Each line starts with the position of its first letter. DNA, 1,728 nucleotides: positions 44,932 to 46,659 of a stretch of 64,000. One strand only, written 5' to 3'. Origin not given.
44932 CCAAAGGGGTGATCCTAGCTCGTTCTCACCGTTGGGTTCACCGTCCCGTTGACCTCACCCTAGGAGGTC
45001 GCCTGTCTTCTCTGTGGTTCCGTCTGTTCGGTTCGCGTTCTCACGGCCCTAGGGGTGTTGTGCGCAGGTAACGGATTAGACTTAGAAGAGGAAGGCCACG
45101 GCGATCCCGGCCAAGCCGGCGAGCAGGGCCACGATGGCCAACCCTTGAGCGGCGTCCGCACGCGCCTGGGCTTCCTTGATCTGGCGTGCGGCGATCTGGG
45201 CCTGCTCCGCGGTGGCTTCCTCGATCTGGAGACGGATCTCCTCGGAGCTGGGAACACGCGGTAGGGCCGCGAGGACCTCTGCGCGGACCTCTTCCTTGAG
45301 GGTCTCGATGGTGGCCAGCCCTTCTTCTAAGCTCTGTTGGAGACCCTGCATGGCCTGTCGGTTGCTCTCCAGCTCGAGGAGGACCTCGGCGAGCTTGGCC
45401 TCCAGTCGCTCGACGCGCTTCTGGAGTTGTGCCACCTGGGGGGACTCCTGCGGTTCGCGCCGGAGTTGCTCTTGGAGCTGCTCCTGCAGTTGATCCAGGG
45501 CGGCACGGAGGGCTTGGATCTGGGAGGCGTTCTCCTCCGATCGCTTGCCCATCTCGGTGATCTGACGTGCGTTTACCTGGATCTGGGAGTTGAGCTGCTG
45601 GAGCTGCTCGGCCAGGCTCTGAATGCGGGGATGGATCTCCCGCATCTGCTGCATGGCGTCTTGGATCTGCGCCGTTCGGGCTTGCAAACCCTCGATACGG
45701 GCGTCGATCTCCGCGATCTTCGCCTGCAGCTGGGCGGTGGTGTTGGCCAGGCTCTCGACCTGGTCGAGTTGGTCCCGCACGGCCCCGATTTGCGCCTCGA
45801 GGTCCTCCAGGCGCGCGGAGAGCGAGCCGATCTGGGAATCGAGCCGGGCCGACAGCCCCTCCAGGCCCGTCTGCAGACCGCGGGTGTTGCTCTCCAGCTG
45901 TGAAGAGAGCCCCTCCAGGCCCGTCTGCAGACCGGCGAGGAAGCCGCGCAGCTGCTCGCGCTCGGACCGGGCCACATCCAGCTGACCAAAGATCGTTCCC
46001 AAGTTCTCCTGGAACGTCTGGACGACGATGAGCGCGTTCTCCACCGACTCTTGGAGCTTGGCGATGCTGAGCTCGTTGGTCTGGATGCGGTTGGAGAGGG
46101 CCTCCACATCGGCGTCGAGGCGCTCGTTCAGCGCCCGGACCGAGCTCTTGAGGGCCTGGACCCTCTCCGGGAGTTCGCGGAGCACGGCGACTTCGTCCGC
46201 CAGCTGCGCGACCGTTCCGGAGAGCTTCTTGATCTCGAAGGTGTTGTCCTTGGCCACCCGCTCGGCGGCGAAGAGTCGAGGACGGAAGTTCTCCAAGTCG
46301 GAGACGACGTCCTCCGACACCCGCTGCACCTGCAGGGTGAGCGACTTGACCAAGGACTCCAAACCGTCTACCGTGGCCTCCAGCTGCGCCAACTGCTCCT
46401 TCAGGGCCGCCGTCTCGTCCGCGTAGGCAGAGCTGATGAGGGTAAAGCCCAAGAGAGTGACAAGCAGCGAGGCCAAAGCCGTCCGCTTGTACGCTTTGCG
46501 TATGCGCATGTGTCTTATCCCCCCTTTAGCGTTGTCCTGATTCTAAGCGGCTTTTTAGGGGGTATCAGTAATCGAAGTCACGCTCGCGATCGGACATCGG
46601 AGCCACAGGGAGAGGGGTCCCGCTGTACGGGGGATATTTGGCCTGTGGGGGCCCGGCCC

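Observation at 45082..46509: Large membrane-anchored coiled-coil protein with tandem peptide and DNA repeats; a paralogue lies 13 kb away beside a recombinase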

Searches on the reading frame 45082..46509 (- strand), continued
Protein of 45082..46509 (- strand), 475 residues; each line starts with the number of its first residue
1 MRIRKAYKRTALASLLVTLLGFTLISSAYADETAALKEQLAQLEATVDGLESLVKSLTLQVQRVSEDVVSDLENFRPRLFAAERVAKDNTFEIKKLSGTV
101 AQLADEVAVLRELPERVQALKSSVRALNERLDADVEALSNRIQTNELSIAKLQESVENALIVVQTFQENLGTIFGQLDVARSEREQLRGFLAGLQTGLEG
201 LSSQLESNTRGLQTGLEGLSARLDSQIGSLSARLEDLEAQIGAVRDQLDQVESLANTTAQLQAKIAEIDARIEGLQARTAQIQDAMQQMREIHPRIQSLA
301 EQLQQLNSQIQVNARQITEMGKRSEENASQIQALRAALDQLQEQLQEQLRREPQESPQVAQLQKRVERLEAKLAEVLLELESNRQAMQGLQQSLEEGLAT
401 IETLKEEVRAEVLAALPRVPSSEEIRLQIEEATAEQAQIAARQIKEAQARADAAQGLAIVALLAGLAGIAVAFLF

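Call 99: search_protein_families(library=ncbifam, proteins=[P0213, P0166, P0175, P0185, P0126], max_evalue=0.000001)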
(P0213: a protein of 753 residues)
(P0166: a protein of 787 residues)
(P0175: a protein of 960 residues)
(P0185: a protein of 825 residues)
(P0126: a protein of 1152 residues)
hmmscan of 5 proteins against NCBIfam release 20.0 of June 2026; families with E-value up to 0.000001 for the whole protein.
P0213 (753 aa): 13 families
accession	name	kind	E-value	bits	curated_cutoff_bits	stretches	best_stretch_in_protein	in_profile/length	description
NF045487.1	ASRP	equivalog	1e-18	67.3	300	1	421-585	308-474/593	archaea-specific SMC-related protein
TIGR02168.1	SMC_prok_B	equivalog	1.5e-16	59.4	567.35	2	465-738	249-527/1181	chromosome segregation protein SMC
TIGR02169.1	SMC_prok_A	equivalog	1.9e-12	45.7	729.4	0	377-553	738-918/1165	chromosome segregation protein SMC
TIGR04523.1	Mplasa_alph_rch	subfamily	3.6e-11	41.7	270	1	164-661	173-651/745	helix-rich protein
NF033921.0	por_somb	subfamily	4e-11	42.2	100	1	22-96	7-85/485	iron uptake porin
NF003034.1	PRK03918.1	equivalog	2.6e-10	39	700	0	344-730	177-552/878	DNA double-strand break repair ATPase Rad50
NF047515.1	SpiroCoCo_C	equivalog_domain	2.4e-09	36.8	125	0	167-348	38-209/313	SpiroCoCo family coiled-coil protein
NF047516.1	LA_3659_fam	equivalog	1.2e-08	34.8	36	0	639-731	42-134/221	LA_3659 family protein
NF047514.1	SpiroCoCo_N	equivalog_domain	1.2e-08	34.8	75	0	639-731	42-134/221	SpiroCoCo family coiled-coil protein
NF041034.1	Rad50_Sulf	equivalog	1.7e-08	32.9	1000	1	261-498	444-671/872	DNA double-strand break repair ATPase Rad50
NF002572.0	PRK02224.1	equivalog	1e-07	30.7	1087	0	301-727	184-578/888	DNA double-strand break repair ATPase Rad50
NF040788.1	S-lay_SlaB_Mtsph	equivalog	7.9e-07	28.3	700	0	281-358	311-382/416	S-layer protein SlaB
NF043058.1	T4SS_LegC2C7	subfamily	9.9e-07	28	350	0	537-643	88-194/348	LegC2/C7 family Dot/Icm T4SS effector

P0166 (787 aa): 15 families
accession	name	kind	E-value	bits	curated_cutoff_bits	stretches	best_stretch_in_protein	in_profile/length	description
NF045487.1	ASRP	equivalog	5.4e-23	81.4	300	3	515-677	314-482/593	archaea-specific SMC-related protein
NF047515.1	SpiroCoCo_C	equivalog_domain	9.9e-19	67.6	125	1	394-598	57-259/313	SpiroCoCo family coiled-coil protein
TIGR02168.1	SMC_prok_B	equivalog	1.5e-16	59.4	567.35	2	484-745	233-946/1181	chromosome segregation protein SMC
TIGR02169.1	SMC_prok_A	equivalog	1.1e-14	53.2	729.4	2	483-745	682-940/1165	chromosome segregation protein SMC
NF041034.1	Rad50_Sulf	equivalog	4e-14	51.4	1000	1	468-741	449-715/872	DNA double-strand break repair ATPase Rad50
NF003034.1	PRK03918.1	equivalog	4.7e-13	48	700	1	470-731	173-434/878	DNA double-strand break repair ATPase Rad50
TIGR04523.1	Mplasa_alph_rch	subfamily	4.3e-11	41.5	270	1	314-611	318-608/745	helix-rich protein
NF040788.1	S-lay_SlaB_Mtsph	equivalog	1.1e-08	34.4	700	0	463-544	312-390/416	S-layer protein SlaB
NF045780.1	TrlF_fam_ATP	equivalog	7.9e-08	31.5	350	0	470-676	474-682/944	TrlF family AAA-like ATPase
NF053563.1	Rkd4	equivalog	2.2e-07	29.4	860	0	308-600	334-623/747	arcadin-4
NF002572.0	PRK02224.1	equivalog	4e-07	28.7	1087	0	275-748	242-685/888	DNA double-strand break repair ATPase Rad50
NF047516.1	LA_3659_fam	equivalog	7.5e-07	29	36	0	481-649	45-190/221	LA_3659 family protein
NF047514.1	SpiroCoCo_N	equivalog_domain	7.5e-07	29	75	0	481-649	45-190/221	SpiroCoCo family coiled-coil protein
NF052320.1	Cbp1_fam_LP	subfamily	8.2e-07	28.8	90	0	396-539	41-172/286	Cbp1 family collagen-binding glycoprotein adhesin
NF002244.0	PRK01156.1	equivalog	9.4e-07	27.3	847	0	471-682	481-683/895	DNA double-strand break repair ATPase Rad50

P0175 (960 aa): 20 families
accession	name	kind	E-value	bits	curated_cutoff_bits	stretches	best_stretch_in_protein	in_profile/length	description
NF045487.1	ASRP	equivalog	4.4e-21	75.1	300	2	597-739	334-475/593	archaea-specific SMC-related protein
NF002572.0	PRK02224.1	equivalog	5.6e-19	68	1087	1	401-907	211-712/888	DNA double-strand break repair ATPase Rad50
NF041034.1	Rad50_Sulf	equivalog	6.2e-19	67.4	1000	1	405-886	255-714/872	DNA double-strand break repair ATPase Rad50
NF047515.1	SpiroCoCo_C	equivalog_domain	2.5e-17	63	125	1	601-829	52-250/313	SpiroCoCo family coiled-coil protein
TIGR02169.1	SMC_prok_A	equivalog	3e-17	61.6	729.4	2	473-775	195-495/1165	chromosome segregation protein SMC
TIGR02168.1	SMC_prok_B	equivalog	3.2e-17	61.6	567.35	1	401-695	698-984/1181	chromosome segregation protein SMC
NF003034.1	PRK03918.1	equivalog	4.1e-16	58.1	700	1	601-819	176-396/878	DNA double-strand break repair ATPase Rad50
NF041035.1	Rad50_Halo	equivalog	1e-14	53.9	1000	1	416-918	168-641/883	DNA double-strand break repair ATPase Rad50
TIGR04211.1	SH3_and_anchor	equivalog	2.1e-14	53.6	65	0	810-928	69-179/198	TIGR04211 family SH3 domain-containing protein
NF047516.1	LA_3659_fam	equivalog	1.5e-13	50.8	36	0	620-741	69-188/221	LA_3659 family protein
NF047514.1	SpiroCoCo_N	equivalog_domain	1.5e-13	50.8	75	0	620-741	69-188/221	SpiroCoCo family coiled-coil protein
NF053563.1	Rkd4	equivalog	7.5e-11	40.9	860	1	677-901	267-498/747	arcadin-4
TIGR04527.1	mycoplas_twoTM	subfamily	1e-10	41.8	125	0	505-628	52-170/248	MG_279/MG_280 family protein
TIGR04523.1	Mplasa_alph_rch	subfamily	1.5e-09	36.4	270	1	496-785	456-732/745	helix-rich protein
NF043058.1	T4SS_LegC2C7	subfamily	2.5e-09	36.6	350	0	402-586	135-324/348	LegC2/C7 family Dot/Icm T4SS effector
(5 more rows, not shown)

P0185 (825 aa): 16 families
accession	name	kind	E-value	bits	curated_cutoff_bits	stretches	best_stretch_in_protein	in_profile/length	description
NF045487.1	ASRP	equivalog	1.7e-18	66.6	300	0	420-580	332-492/593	archaea-specific SMC-related protein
TIGR02168.1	SMC_prok_B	equivalog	1.2e-17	63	567.35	1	324-591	680-945/1181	chromosome segregation protein SMC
TIGR02169.1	SMC_prok_A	equivalog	3.2e-16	58.3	729.4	2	320-589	249-503/1165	chromosome segregation protein SMC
NF003034.1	PRK03918.1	equivalog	6.9e-14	50.8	700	1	319-560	189-423/878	DNA double-strand break repair ATPase Rad50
NF041034.1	Rad50_Sulf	equivalog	6.5e-13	47.4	1000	0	439-703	442-711/872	DNA double-strand break repair ATPase Rad50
NF047515.1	SpiroCoCo_C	equivalog_domain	7.6e-12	45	125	0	419-587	90-252/313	SpiroCoCo family coiled-coil protein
NF041035.1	Rad50_Halo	equivalog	4.4e-11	41.9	1000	0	520-773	179-443/883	DNA double-strand break repair ATPase Rad50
NF002572.0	PRK02224.1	equivalog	6.4e-11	41.3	1087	1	275-750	275-723/888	DNA double-strand break repair ATPase Rad50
TIGR04211.1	SH3_and_anchor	equivalog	5.5e-10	39.2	65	0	436-529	65-158/198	TIGR04211 family SH3 domain-containing protein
NF043058.1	T4SS_LegC2C7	subfamily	9.2e-09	34.7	350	0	606-779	141-313/348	LegC2/C7 family Dot/Icm T4SS effector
TIGR04523.1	Mplasa_alph_rch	subfamily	2.5e-08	32.4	270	0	280-505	413-636/745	helix-rich protein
NF052504.1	sll1863_fam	domain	1.8e-07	31.2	35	0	439-503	6-71/93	sll1863 family stress response protein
NF047516.1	LA_3659_fam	equivalog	2.2e-07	30.7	36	0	651-774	58-189/221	LA_3659 family protein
NF047514.1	SpiroCoCo_N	equivalog_domain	2.2e-07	30.7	75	0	651-774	58-189/221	SpiroCoCo family coiled-coil protein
NF040788.1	S-lay_SlaB_Mtsph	equivalog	5.5e-07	28.8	700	0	426-488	332-390/416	S-layer protein SlaB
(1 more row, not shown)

P0126 (1152 aa): 20 families
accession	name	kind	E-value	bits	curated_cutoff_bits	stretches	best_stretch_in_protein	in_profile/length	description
NF045487.1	ASRP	equivalog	7.9e-31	107.3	300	2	740-1108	128-477/593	archaea-specific SMC-related protein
TIGR02169.1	SMC_prok_A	equivalog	3e-26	91.4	729.4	4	703-997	678-969/1165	chromosome segregation protein SMC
TIGR02168.1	SMC_prok_B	equivalog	6.4e-26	90.4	567.35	3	700-1095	679-1034/1181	chromosome segregation protein SMC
NF003034.1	PRK03918.1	equivalog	3.2e-22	78.4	700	3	796-1021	175-402/878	DNA double-strand break repair ATPase Rad50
NF047515.1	SpiroCoCo_C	equivalog_domain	4.2e-20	72.1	125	1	517-778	4-244/313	SpiroCoCo family coiled-coil protein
NF002572.0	PRK02224.1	equivalog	2.1e-19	69.3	1087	1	633-1107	205-629/888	DNA double-strand break repair ATPase Rad50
NF041034.1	Rad50_Sulf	equivalog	1e-17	63.3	1000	2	701-1099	237-633/872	DNA double-strand break repair ATPase Rad50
TIGR04211.1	SH3_and_anchor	equivalog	2.6e-17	63.1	65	0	1004-1119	67-179/198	TIGR04211 family SH3 domain-containing protein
NF041035.1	Rad50_Halo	equivalog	5.1e-17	61.6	1000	1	736-1104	198-564/883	DNA double-strand break repair ATPase Rad50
TIGR04523.1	Mplasa_alph_rch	subfamily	6e-15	54.2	270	1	423-727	281-567/745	helix-rich protein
NF038218.1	IcmG_DotF_IVB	equivalog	6.2e-15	55.6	200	0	592-671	112-189/266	type IVB secretion system protein IcmG/DotF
NF052320.1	Cbp1_fam_LP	subfamily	4.7e-14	52.6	90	0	383-483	78-185/286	Cbp1 family collagen-binding glycoprotein adhesin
TIGR04527.1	mycoplas_twoTM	subfamily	4.7e-13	49.4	125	0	740-863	47-159/248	MG_279/MG_280 family protein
NF047516.1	LA_3659_fam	equivalog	1.9e-12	47.3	36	0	763-839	69-145/221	LA_3659 family protein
NF047514.1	SpiroCoCo_N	equivalog_domain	1.9e-12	47.3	75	0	763-839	69-145/221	SpiroCoCo family coiled-coil protein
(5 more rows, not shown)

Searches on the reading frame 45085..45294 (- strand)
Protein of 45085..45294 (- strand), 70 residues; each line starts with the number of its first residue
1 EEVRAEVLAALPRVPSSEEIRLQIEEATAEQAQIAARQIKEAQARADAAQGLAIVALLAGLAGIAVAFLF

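Call 19: search_protein_families(library=ncbifam, proteins=[window:45085-45294:-], max_evalue=10)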
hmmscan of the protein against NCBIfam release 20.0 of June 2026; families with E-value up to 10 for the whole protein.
seq(70 aa): 1 family
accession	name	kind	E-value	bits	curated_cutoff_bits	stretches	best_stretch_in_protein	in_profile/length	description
NF040560.1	CAS_Csx15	equivalog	0.078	13.2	35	1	19-69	30-79/125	CRISPR-associated protein Csx15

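Call 20: search_protein_families(library=pfam, proteins=[window:45085-45294:-], max_evalue=10)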
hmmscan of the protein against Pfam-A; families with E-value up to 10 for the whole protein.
seq(70 aa): 4 families
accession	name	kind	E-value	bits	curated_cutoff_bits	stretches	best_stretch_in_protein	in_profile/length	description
PF04505.17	CD225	-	0.074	13.6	27.1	1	34-66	35-67/68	Interferon-induced transmembrane protein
PF18082.7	NAT_N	-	0.14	13.5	27.8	1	1-61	14-77/129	N-acyltransferase N-terminal domain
PF15728.10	DUF4679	-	0.17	11.4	27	1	6-53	297-343/399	Domain of unknown function (DUF4679)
PF10642.14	Tom5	-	2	8.9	26.1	1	11-29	4-22/46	Mitochondrial import receptor subunit or translocase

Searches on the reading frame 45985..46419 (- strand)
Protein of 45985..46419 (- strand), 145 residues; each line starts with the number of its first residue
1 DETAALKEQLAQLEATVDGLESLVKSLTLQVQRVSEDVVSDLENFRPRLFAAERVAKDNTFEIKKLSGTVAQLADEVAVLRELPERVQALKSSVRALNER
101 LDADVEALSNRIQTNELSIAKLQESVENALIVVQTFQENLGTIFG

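Call 19: search_protein_families(library=ncbifam, proteins=[window:45985-46419:-], max_evalue=10)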
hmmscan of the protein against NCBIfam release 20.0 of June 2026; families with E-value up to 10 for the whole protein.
seq(145 aa): 35 families (the best 25 are shown)
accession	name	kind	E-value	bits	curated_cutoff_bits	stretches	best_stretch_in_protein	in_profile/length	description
NF045487.1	ASRP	equivalog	3.3e-05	22.7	300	1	3-127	158-273/593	archaea-specific SMC-related protein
TIGR02168.1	SMC_prok_B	equivalog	0.00012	19.9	567.35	1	6-128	321-446/1181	chromosome segregation protein SMC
NF047516.1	LA_3659_fam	equivalog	0.00019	21.1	36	1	63-144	67-147/221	LA_3659 family protein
NF047514.1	SpiroCoCo_N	equivalog_domain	0.00019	21.1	75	1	63-144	67-147/221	SpiroCoCo family coiled-coil protein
NF040788.1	S-lay_SlaB_Mtsph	equivalog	0.00031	19.8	700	2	61-128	308-368/416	S-layer protein SlaB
NF003034.1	PRK03918.1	equivalog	0.00035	18.7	700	1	9-128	156-277/878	DNA double-strand break repair ATPase Rad50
NF033885.1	conj_TraP_IncI1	equivalog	0.00039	20.2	135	2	67-129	71-133/217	conjugal transfer protein TraP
NF043058.1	T4SS_LegC2C7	subfamily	0.00047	19.2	350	1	37-129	115-211/348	LegC2/C7 family Dot/Icm T4SS effector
TIGR04523.1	Mplasa_alph_rch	subfamily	0.00085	17.3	270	1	7-129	210-333/745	helix-rich protein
NF052320.1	Cbp1_fam_LP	subfamily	0.00095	18.7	90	1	55-137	38-122/286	Cbp1 family collagen-binding glycoprotein adhesin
NF041034.1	Rad50_Sulf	equivalog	0.0014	16.5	1000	1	6-138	550-684/872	DNA double-strand break repair ATPase Rad50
TIGR02169.1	SMC_prok_A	equivalog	0.0016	16.2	729.4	1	6-130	236-364/1165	chromosome segregation protein SMC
TIGR00634.1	recN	equivalog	0.0027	16.7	407.85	1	5-127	263-385/563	DNA repair protein RecN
NF053563.1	Rkd4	equivalog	0.0031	15.7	860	1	5-128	258-382/747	arcadin-4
TIGR03513.1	GldL_gliding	equivalog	0.0046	16.9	68.3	1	5-141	90-227/247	type IX secretion system motor protein PorL/GldL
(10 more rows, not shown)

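Call 20: search_protein_families(library=pfam, proteins=[window:45985-46419:-], max_evalue=10)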
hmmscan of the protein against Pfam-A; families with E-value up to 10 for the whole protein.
seq(145 aa): 93 families (the best 25 are shown)
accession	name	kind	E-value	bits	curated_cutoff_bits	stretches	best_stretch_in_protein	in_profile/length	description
PF04513.17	Baculo_PEP_C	-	0.00011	22.7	38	2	9-78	31-102/140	Baculovirus polyhedron envelope protein, PEP, C terminus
PF23991.1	DUF7310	-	0.00026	21.8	40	2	48-109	4-67/83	Coiled-coil region of unknown function (DUF7310)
PF08702.15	Fib_alpha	-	0.00042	21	29.9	2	91-136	76-121/143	Fibrinogen alpha/beta chain family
PF10046.14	BLOC1_2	-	0.0007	20.3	33.4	2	4-31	61-88/96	Biogenesis of lysosome-related organelles complex-1 subunit 2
PF25450.1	Rab11-FIP3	-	0.00094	19.9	31.9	1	52-124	45-110/125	Rab11-FIP3-like domain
PF10392.15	COG5_N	-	0.001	19.7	31.2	2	9-56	66-113/132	Conserved oligomeric Golgi complex subunit 5, N-terminal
PF19903.4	DUF6376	-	0.0031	18.2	27.3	1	39-125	9-97/116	Family of unknown function (DUF6376)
PF05791.16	Bacillus_HBL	-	0.0036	17.6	29.1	2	4-77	101-174/177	Bacillus haemolytic enterotoxin (HBL)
PF07445.17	PriC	-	0.004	17.5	23.3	1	6-124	3-97/174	Primosomal replication protein priC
PF24615.2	Spectrin_Anc-1_2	-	0.0054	17.4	28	2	67-130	33-101/105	Nuclear anchorage protein 1, spectrin repeat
PF17045.10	CEP63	-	0.0056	16.9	33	2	8-115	147-262/263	Centrosomal protein of 63 kDa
PF12329.13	TMF_DNA_bd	-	0.0088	16.5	35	1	71-128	15-72/74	TATA element modulatory factor 1 DNA binding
PF17098.10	Wtap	-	0.0094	16.3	35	1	67-111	110-154/155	WTAP/Mum2p family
PF07889.17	DUF1664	-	0.01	16.3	34.6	2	15-101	34-117/124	Protein of unknown function (DUF1664)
PF08653.15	DASH_Dam1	-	0.011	16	26.6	1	68-99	3-34/56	DASH complex subunit Dam1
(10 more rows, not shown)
